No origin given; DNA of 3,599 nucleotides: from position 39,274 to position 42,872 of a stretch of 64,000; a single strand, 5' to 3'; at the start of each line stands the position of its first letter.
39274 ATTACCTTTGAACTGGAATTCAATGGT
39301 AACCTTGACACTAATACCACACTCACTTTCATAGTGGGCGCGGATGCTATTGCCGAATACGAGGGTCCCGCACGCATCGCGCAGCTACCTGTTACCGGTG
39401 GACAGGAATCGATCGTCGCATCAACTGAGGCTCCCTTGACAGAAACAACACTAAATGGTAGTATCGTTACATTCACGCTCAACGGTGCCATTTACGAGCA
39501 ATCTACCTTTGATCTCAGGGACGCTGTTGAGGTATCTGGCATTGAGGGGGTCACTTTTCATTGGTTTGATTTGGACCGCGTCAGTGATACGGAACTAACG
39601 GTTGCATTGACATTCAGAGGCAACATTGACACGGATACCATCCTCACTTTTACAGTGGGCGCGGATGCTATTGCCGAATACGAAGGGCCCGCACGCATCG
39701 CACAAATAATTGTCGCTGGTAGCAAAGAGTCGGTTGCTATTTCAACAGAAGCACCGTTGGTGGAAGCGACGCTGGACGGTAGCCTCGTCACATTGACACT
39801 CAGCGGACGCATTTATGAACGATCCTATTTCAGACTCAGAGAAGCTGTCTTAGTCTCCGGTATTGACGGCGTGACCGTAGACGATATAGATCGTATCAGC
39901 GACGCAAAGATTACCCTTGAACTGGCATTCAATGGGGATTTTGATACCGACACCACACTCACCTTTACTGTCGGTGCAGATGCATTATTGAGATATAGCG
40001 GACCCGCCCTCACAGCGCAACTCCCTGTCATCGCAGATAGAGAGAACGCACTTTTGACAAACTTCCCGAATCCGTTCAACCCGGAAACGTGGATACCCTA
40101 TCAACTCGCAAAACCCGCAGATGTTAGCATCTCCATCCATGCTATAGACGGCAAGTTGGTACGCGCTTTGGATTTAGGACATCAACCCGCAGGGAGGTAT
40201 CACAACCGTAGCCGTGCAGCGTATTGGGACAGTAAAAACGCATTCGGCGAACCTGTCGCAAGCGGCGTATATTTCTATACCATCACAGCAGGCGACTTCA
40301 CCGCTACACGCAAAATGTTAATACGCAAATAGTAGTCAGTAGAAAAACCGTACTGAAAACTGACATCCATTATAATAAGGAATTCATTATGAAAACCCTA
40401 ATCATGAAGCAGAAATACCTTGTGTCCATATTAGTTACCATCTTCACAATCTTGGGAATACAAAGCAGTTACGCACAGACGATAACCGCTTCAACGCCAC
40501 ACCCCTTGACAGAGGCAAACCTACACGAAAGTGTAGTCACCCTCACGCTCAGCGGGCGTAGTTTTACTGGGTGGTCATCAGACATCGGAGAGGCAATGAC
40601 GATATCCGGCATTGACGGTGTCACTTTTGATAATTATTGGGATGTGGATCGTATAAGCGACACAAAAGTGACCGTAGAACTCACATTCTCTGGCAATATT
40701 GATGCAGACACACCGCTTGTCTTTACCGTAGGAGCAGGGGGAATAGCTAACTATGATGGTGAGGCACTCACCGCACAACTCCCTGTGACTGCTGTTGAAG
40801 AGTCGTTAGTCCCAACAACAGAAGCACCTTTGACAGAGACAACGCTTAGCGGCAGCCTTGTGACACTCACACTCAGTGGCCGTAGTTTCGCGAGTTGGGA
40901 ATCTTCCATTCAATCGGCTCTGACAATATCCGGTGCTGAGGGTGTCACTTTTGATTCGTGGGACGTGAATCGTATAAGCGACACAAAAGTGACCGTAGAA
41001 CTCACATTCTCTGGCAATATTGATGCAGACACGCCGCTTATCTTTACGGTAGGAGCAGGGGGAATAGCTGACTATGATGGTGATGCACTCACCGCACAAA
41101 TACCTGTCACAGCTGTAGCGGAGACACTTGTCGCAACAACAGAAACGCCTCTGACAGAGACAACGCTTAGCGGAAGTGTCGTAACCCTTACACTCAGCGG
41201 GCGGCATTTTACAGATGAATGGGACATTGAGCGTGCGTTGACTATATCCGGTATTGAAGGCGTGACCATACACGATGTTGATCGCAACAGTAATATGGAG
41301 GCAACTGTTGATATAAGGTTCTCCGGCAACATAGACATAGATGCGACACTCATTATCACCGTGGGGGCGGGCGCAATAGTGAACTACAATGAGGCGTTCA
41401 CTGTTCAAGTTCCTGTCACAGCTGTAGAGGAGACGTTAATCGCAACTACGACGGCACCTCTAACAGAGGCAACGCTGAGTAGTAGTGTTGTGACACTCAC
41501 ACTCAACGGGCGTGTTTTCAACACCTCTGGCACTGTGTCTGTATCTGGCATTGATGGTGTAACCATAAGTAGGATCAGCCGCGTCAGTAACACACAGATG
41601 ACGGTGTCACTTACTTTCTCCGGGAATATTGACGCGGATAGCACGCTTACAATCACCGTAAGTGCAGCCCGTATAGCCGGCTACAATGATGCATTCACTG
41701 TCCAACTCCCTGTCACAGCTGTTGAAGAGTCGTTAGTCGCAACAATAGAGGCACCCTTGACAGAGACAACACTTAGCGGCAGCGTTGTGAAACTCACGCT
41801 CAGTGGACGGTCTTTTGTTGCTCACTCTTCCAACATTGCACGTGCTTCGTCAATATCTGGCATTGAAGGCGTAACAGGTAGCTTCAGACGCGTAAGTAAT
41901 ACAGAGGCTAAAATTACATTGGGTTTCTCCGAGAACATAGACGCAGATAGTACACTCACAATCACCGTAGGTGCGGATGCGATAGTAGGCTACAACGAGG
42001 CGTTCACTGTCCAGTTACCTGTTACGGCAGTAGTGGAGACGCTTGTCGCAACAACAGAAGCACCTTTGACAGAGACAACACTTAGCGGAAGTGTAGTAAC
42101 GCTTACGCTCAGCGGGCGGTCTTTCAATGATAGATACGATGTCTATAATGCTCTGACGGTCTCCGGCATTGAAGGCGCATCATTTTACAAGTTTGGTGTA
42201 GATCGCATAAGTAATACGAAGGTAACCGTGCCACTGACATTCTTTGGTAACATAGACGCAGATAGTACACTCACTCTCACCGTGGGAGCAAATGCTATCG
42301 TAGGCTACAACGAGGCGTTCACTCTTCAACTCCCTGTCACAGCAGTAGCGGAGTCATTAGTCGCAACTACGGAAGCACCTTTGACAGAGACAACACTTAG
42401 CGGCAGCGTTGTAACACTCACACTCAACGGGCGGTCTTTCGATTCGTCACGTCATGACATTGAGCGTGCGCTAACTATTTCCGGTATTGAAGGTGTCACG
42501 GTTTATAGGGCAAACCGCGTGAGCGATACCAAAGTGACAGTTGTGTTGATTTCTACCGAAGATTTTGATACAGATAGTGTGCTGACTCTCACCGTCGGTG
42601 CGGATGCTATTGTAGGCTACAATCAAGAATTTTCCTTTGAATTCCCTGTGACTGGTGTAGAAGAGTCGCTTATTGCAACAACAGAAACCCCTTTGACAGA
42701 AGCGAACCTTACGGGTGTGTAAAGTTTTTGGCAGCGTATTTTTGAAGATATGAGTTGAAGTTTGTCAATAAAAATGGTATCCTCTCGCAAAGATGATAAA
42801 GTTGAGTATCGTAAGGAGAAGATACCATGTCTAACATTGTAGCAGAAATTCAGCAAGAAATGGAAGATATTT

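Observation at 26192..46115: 20-kb same-strand island of five giant mosaic surface proteins with T9SS-type sorting tails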

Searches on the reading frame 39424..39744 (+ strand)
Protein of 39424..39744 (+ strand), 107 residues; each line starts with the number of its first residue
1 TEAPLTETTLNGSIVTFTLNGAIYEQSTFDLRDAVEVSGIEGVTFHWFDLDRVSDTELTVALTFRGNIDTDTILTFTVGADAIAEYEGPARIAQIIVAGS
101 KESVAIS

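Call 22: search_solved_structures(query=A1, max_evalue=1)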
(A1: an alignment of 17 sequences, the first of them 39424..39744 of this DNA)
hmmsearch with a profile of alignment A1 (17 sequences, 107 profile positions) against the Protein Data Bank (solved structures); distinct sequences matched with E-value up to 1: 0.

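Call 24: find_homologous_proteins(query=A1, max_evalue=0.001)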
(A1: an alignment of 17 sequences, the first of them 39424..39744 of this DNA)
Query A1 (17 sequences) (107 aa, profile of the alignment): 166 proteins with E <= 0.001 among 2044 candidates; the best 120 are listed.
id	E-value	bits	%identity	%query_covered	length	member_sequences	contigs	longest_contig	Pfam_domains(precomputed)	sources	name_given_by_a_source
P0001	4.2e-65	234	76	100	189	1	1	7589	-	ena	-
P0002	9.0e-64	230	60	100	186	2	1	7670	-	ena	-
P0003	1.6e-61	223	59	76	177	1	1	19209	-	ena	-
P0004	1.4e-60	219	61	77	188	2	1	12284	-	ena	-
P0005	1.4e-58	213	64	63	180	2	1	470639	-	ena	-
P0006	1.5e-58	213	61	96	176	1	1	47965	-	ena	-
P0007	2.0e-58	213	57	100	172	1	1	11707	-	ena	-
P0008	1.4e-57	210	54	78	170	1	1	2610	-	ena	-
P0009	1.5e-57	210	63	82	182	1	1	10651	-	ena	-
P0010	2.6e-57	209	57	79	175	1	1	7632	-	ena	-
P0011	3.8e-54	199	62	84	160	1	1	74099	-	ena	-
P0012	4.7e-54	199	63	67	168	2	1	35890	-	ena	-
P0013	7.8e-54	198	80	97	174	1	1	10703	-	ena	-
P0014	7.9e-54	198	46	88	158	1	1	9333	-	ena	-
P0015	1.5e-53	197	51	97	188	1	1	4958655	-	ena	-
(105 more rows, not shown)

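Call 29: predict_structure(alignment_id=A1)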
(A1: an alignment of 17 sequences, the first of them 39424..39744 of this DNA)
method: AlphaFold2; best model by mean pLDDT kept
length: 107 residues; sequences in the alignment: 17
mean_pLDDT: 91.6   pTM: 0.80
mean pLDDT of the five models: 91.6, 83.0, 82.3, 80.8, 80.3
residues with pLDDT >= 90: 91; 70-90: 9; 50-70: 5; < 50: 2
segments of 3 or more residues with pLDDT < 50: none
pLDDT, mean of each block of 10 residues (from residue 1): 91 95 94 95 91 96 94 97 96 94 53
secondary structure, 60 per line:
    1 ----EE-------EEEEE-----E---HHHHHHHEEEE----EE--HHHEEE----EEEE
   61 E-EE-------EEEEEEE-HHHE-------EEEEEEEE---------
elements in order: E14-18 H28-34 E35-38 E50-52 E57-61 E72-78 E91-98

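Call 33: fold_search(model_id=the predicted structure, library=pdb)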
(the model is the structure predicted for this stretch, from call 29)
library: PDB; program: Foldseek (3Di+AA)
matches with E <= 10: 1305; with E <= 0.001: 0
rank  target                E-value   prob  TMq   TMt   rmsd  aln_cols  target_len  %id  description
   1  5gzv_A                7.2e-03  1.00  0.63  0.09   3.3       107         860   19  Crystal Structure of Chitinase ChiW from Paenibacillus sp. str. FPU-7 Reveals a Novel Type of Bacterial Cell-Surface-E (released 2016-12-28)
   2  5gzu_A                9.5e-03  1.00  0.54  0.09   4.7       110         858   19  Crystal Structure of Chitinase ChiW from Paenibacillus sp. str. FPU-7 Reveals a Novel Type of Bacterial Cell-Surface-E (released 2016-12-28)
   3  5gzu_B                2.0e-02  0.99  0.54  0.09   9.2       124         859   19  Crystal Structure of Chitinase ChiW from Paenibacillus sp. str. FPU-7 Reveals a Novel Type of Bacterial Cell-Surface-E (released 2016-12-28)
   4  7kjh_C                2.8e-02  0.90  0.38  0.19   6.8       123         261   10  Plasmodium falciparum protein Pf12p bound to nanobody B9 (released 2021-02-03)
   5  6dlh                  3.1e-02  0.91  0.38  0.08   4.9       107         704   12  Endo-fucoidan hydrolase MfFcnA4 from glycoside hydrolase family 107 (released 2018-10-03)
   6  7kjh_D                3.7e-02  0.85  0.37  0.20   6.6       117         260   10  Plasmodium falciparum protein Pf12p bound to nanobody B9 (released 2021-02-03)
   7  8jou_B                3.9e-02  0.98  0.45  0.51   3.6        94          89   12  Fiber I and fiber-tail-adaptor of phage GP4 (released 2024-01-03)
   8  6bqm                  3.9e-02  0.66  0.32  0.09  11.8        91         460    9  Secreted serine protease VesC from Vibrio cholerae (released 2018-11-28)
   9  5gzt_B                4.3e-02  1.00  0.62  0.07   3.4       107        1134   19  Crystal Structure of Chitinase ChiW from Paenibacillus sp. str. FPU-7 Reveals a Novel Type of Bacterial Cell-Surface-E (released 2016-12-28)
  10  6dps_A                5.4e-02  0.99  0.53  0.48   4.4       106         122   12  Crystal Structure of Neisseria meningitidis DsbD n-terminal domain in the oxidised form (released 2018-09-12)
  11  8pz3_B                6.1e-02  1.00  0.55  0.23   3.4        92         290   14  TssM - A USP-like DUB from B. pseudomallei (193-430) (released 2023-12-13)
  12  6sdb_A                6.4e-02  0.82  0.39  0.25   5.0       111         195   12  Chimeric titin Z1Z2 functionalized with a KLER exogenous peptide from decorin (released 2019-09-18)
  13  6dns                  6.8e-02  0.95  0.44  0.11   3.8       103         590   14  Endo-fucoidan hydrolase MfFcnA9 from glycoside hydrolase family 107 (released 2018-10-03)
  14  6tn6                  7.2e-02  0.98  0.50  0.15   4.1       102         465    9  X-ray structure of the endo-beta-1,4-mannanase from Thermotoga petrophila (released 2020-04-29)
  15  4qra_A                8.1e-02  0.97  0.48  0.19   4.9       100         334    9  Structure and specificity of L-D-Transpeptidase from Mycobacterium tuberculosis and antibiotic resistance: Calcium bin (released 2015-12-23)
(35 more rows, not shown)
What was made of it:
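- Its best PDB match is the Ig-like domain of chitinase ChiW (TM 0.63; calls 29, 33).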

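Call 59: search_protein_representatives(alignment_id=A1)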
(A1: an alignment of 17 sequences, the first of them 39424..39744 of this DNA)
Query: 17 sequences, 107 profile positions. Proteins with E-value up to 0.001 (for the whole library): 730; up to 1e-10: 526; up to 1e-30: 279. The best 150 are listed.
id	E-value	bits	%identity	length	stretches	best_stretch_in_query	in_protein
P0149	0.0e+00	2005.6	-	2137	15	2-107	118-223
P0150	0.0e+00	1319.8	-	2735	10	1-107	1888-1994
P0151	0.0e+00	1221.0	-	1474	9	1-105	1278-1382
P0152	0.0e+00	1210.9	-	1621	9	1-104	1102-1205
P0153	0.0e+00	1208.1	-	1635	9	1-107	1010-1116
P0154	0.0e+00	1185.4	-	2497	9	1-107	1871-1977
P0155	0.0e+00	1180.8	-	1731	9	1-105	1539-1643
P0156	0.0e+00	1090.7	-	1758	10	1-104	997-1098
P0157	0.0e+00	1075.6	-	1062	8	1-107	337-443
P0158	0.0e+00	1070.4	-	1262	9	1-100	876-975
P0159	0.0e+00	1044.1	-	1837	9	1-107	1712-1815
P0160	0.0e+00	1043.4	-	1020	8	1-106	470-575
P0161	0.0e+00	1015.9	-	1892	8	1-107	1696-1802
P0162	0.0e+00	992.1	-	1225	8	1-106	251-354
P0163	4.1e-295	972.1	-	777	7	1-106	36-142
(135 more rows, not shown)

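Call 60: search_protein_families(library=pfam, proteins=[P0150, P0154, P0152, P0160], max_evalue=0.0001)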
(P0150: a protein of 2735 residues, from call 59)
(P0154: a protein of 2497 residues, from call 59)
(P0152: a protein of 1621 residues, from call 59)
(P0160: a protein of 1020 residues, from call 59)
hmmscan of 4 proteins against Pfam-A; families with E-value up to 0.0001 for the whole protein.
P0150 (2735 aa): 6 families
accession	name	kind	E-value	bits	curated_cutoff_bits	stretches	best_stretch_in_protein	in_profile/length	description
PF00028.23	Cadherin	-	6.4e-79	260.9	28.8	7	939-1022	4-93/93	Cadherin domain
PF23592.1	Cadherin_CELSR2_9th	-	9.9e-26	90.2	36.8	0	640-702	32-95/100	CELSR2-like, ninth cadherin domain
PF25374.1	Cadherin_FAT4_N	-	1.2e-24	86.9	35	0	648-709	26-85/85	FAT4-like, N-terminal cadherin-like domain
PF18957.6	RibLong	-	1.5e-08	35.8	27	0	650-708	36-93/93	Long Rib domain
PF13860.13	FlgD_ig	-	3.1e-06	27.5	27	1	2666-2722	24-75/79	FlgD Ig-like domain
PF18962.6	Por_Secre_tail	-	4.6e-05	24.1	27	0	2647-2733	2-75/75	Secretion system C-terminal sorting domain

P0154 (2497 aa): 12 families
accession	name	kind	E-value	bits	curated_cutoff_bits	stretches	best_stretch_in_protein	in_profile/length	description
PF00028.23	Cadherin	-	2.6e-61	204.5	28.8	5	251-333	4-93/93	Cadherin domain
PF13855.12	LRR_8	-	2.3e-45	152.6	27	5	450-509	2-61/61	Leucine rich repeat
PF23592.1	Cadherin_CELSR2_9th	-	2.5e-22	79.3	36.8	0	1200-1293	3-96/100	CELSR2-like, ninth cadherin domain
PF25374.1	Cadherin_FAT4_N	-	2.2e-17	63.6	35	0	19-94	12-85/85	FAT4-like, N-terminal cadherin-like domain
PF12799.13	LRR_4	-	8.7e-17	61.2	27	2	474-513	2-40/44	Leucine Rich repeats (2 copies)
PF13306.12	LRR_5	-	1.5e-12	48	27.7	1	378-481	12-109/127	BspA type Leucine rich repeat region (6 copies)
PF17963.7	Big_9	-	6.9e-11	43.3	23.6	1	1100-1195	1-89/89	Bacterial Ig domain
PF13860.13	FlgD_ig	-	1.4e-06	28.7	27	1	2426-2484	21-75/79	FlgD Ig-like domain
PF23598.1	LRR_14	-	3.1e-06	26.6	40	0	382-478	52-141/353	Leucine-rich repeat region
PF18957.6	RibLong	-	4.4e-06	27.9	27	0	1211-1298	11-93/93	Long Rib domain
PF14580.12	LRR_9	-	1.4e-05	25.1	30.5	0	375-462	40-126/175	Leucine-rich repeat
PF00560.39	LRR_1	-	7.8e-05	22.5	20.6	0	498-519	1-22/23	Leucine Rich Repeat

P0152 (1621 aa): 2 families
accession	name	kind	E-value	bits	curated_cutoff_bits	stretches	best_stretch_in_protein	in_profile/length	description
PF00028.23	Cadherin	-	9.7e-11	42.4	28.8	1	231-317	4-93/93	Cadherin domain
PF13860.13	FlgD_ig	-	4.7e-06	26.9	27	1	1549-1609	20-76/79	FlgD Ig-like domain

P0160 (1020 aa): 1 family
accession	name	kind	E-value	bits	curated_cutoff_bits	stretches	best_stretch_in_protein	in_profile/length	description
PF13860.13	FlgD_ig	-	3.7e-07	30.5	27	1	950-1007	23-75/79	FlgD Ig-like domain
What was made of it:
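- In other proteins the module sits before the same tail, together with cadherins and LRRs (calls 59, 60).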

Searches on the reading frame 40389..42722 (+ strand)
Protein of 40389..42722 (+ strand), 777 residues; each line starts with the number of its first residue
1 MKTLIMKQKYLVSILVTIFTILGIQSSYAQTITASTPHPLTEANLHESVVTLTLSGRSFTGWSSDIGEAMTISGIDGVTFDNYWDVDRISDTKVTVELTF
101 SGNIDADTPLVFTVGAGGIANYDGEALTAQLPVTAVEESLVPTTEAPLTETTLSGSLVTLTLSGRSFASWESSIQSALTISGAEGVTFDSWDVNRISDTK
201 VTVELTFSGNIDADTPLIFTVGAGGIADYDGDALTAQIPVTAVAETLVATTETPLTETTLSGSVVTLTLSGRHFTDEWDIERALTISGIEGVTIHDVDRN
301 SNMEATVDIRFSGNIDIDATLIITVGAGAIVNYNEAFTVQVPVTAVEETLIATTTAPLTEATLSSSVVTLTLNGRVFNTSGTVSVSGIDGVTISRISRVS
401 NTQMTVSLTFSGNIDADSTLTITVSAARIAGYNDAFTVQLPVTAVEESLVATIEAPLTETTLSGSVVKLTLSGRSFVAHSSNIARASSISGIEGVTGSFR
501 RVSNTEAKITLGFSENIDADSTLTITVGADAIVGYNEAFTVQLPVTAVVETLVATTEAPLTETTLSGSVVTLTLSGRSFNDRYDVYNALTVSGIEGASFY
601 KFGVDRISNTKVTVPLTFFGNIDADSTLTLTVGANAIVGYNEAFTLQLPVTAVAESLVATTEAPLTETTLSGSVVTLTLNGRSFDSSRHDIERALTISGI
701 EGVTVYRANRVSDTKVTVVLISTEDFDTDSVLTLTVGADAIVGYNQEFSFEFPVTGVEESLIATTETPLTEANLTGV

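Call 5: search_protein_families(library=pfam, proteins=[window:40389-42722:+], max_evalue=0.01)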
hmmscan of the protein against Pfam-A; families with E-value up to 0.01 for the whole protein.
window:40389-42722:+ (777 aa): 3 families
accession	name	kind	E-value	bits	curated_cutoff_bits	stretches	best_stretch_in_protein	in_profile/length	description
PF04234.18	CopC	-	7.5e-05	24.1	23.3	0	397-437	13-45/92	CopC domain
PF14244.12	Retrotran_gag_3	-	0.0025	18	24.1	0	154-179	7-32/48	gag-polypeptide of LTR copia-type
PF23025.1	YbjQ_2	-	0.007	17.1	29.1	0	631-647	70-86/103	C2 domain-containing protein 5, YbjQ-like domain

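Call 6: search_protein_families(library=ncbifam, proteins=[window:40389-42722:+], max_evalue=0.01)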
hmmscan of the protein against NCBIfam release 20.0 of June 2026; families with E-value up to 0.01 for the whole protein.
window:40389-42722:+ (777 aa): 2 families
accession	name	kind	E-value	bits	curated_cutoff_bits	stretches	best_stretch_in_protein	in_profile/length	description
TIGR04098.1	LnmK_bifunc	domain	0.00033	20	100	0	407-440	223-256/270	LnmK family bifunctional acyltransferase/decarboxylase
NF004387.0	PRK05749.1-3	equivalog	0.0041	15.9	617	0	136-217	135-217/440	lipid IV(A) 3-deoxy-D-manno-octulosonic acid transferase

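Call 48: find_related_loci(query=window:40389-42703:+, collection=genome_contigs, flank=10000)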
Query window:40389-42703:+ (771 aa) in genome_contigs; peptide patterns used: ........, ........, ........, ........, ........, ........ (x = any residue, [..] = any of these).
20 stretches matched a pattern; 5 encode a relative of the query (tblastn E <= 1e-3); 5 distinct loci.
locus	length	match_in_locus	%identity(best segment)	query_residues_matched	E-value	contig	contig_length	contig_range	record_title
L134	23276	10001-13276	66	1-771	0e+0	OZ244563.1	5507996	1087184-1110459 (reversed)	MAG: Candidatus Poribacteria bacterium isolate ff81fa92-488d-40f9-821d-30cdc2806971 genome assembly, chromosome: 1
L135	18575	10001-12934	68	1-771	0e+0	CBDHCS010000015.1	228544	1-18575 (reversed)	MAG: Candidatus Poribacteria bacterium isolate 2ff7ea9c-4ed9-48aa-ac60-1c2c21251b56 genome assembly, contig: contig_15,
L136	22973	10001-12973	66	1-771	0e+0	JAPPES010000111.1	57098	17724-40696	MAG: Candidatus Poribacteria bacterium isolate RHO1_bin_11 NODE_1217_length_57098_cov_18.950932, whole genome shotgun se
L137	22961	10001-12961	62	1-771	0e+0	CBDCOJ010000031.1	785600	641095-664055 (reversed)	MAG: Candidatus Poribacteria bacterium isolate dbd3b75f-bfae-4d18-bb17-8f704a16f2b4 genome assembly, contig: contig_31,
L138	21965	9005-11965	61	1-771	0e+0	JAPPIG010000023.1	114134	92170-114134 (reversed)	MAG: Candidatus Poribacteria bacterium isolate RHO2_bin_17 NODE_266_length_114134_cov_61.067111, whole genome shotgun se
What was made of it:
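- Tried and rejected: A single protein was used instead (call 48).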

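Call 71: search_protein_families(library=ncbifam, alignment_id=A3, max_evalue=0.00001)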
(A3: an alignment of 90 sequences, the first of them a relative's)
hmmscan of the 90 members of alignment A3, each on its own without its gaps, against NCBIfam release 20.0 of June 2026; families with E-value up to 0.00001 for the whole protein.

A. member 1, L134:2979-6716:+ (1245 aa): 9 families
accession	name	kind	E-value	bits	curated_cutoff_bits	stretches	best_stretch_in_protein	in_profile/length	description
TIGR03866.1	PQQ_ABC_repeats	subfamily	1.7e-21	76.6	287.3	0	88-202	44-156/310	PQQ-dependent catabolism-associated beta-propeller protein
TIGR02800.1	propeller_TolB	equivalog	4.7e-20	71.9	343.15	0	91-190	197-298/418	Tol-Pal system beta propeller repeat protein TolB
NF052340.1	hydrazine_beta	equivalog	9.2e-19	67.7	560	1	740-921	36-225/372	hydrazine synthase subunit beta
NF053518.1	DipepPtdsDpp5Prph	equivalog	5.8e-12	44.9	900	0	49-102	209-265/655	dipeptidyl-peptidase Dpp5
TIGR02608.1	delta_60_rpt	domain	1.5e-09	37.5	76.5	0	537-567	3-34/55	delta-60 repeat domain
NF002183.0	PRK01029.1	equivalog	8.2e-08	31.7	405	0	824-854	330-363/429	Tol-Pal system protein TolB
TIGR04183.1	Por_Secre_tail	domain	8.6e-08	32.1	23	0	1157-1244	2-72/72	T9SS type A sorting domain-containing protein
NF033523.0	lasso_peptidase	equivalog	1.2e-07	30.9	400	0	583-644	87-149/638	Atxe2 family lasso peptide isopeptidase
NF033707.1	T9SS_sortase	equivalog_domain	1e-06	26.7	420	1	1155-1233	1000-1078/1095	type IX secretion system sortase PorU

B. families by the number of members that match (of 90 scanned): 726 families (the first 25 are shown)
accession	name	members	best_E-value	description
NF033707.1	T9SS_sortase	4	1.2e-27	type IX secretion system sortase PorU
NF009166.1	PRK12513.1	3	2.6e-32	RNA polymerase sigma factor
NF007223.0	PRK09641.1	3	2.7e-29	RNA polymerase sigma factor SigW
NF009171.0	PRK12518.1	3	7.7e-29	RNA polymerase sigma factor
TIGR02939.1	RpoE_Sigma70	3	9.5e-28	RNA polymerase sigma factor RpoE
NF008888.0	PRK11922.1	3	2.3e-26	RNA polymerase sigma factor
NF007225.0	PRK09643.1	3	3.8e-26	RNA polymerase sigma factor SigM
TIGR02937.1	sigma70-ECF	3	5.6e-26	sigma-70 family RNA polymerase sigma factor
NF004113.0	PRK05602.1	3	1.2e-25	RNA polymerase sigma factor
NF006930.0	PRK09415.1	3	1.5e-25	RNA polymerase factor sigma C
TIGR02948.1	SigW_bacill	3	1.6e-25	RNA polymerase sigma factor SigW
TIGR02985.1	Sig70_bacteroi1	3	2.1e-24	RNA polymerase sigma-70 factor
NF007216.0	PRK09638.1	3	5.3e-24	RNA polymerase sigma factor SigY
TIGR02983.1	SigE-fam_strep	3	6e-24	SigE family RNA polymerase sigma factor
TIGR02952.1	Sig70_famx2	3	7.8e-24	ECF subfamily RNA polymerase sigma factor, BldN family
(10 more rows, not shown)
